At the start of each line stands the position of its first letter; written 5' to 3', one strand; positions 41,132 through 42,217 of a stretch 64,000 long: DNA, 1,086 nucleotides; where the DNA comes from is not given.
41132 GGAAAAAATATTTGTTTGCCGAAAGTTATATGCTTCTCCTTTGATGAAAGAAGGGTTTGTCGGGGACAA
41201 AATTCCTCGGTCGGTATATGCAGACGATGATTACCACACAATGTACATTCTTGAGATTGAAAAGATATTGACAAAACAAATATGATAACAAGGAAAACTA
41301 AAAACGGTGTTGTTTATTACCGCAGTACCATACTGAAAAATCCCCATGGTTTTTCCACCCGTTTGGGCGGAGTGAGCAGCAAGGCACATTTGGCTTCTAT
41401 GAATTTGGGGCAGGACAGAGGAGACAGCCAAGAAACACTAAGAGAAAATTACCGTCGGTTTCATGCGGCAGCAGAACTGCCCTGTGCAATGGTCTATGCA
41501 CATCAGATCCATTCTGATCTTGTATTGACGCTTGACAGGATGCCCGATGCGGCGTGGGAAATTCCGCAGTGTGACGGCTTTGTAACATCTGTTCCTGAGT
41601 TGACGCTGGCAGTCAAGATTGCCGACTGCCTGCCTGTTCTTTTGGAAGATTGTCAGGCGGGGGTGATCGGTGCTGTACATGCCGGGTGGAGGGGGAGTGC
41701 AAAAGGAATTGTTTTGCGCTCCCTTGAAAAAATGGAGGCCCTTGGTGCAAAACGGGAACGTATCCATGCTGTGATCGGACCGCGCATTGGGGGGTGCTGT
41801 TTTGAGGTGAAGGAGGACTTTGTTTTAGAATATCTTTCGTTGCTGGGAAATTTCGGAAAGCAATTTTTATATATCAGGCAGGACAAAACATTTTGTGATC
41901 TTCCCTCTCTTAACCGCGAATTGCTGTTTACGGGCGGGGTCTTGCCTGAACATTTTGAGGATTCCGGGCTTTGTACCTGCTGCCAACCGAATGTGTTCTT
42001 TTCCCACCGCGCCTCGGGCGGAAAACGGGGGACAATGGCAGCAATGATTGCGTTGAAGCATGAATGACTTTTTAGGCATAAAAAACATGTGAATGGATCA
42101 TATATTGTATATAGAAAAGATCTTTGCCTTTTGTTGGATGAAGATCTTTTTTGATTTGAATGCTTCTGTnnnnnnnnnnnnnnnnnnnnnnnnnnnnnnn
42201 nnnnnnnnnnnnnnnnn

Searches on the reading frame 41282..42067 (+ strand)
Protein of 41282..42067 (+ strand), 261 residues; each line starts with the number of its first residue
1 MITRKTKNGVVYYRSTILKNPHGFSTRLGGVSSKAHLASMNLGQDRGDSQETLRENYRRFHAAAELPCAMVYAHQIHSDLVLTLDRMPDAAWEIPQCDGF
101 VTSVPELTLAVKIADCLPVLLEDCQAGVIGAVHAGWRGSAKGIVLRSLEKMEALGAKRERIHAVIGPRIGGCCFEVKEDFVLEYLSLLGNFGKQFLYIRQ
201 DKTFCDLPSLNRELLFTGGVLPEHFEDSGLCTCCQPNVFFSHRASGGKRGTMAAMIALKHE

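Call 44: search_protein_families(library=ncbifam, proteins=[window:41282-42067:+], max_evalue=1e-8)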
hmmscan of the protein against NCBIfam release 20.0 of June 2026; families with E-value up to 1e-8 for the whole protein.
window:41282-42067:+ (261 aa): 2 families
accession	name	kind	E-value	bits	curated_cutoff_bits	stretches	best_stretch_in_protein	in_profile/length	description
TIGR00726.1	TIGR00726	equivalog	1.9e-48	164.8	141.15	1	34-258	4-222/223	peptidoglycan editing factor PgeF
NF007998.1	PRK10723.1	equivalog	1.3e-34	119.8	369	1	25-258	20-242/243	purine nucleoside phosphorylase YfiH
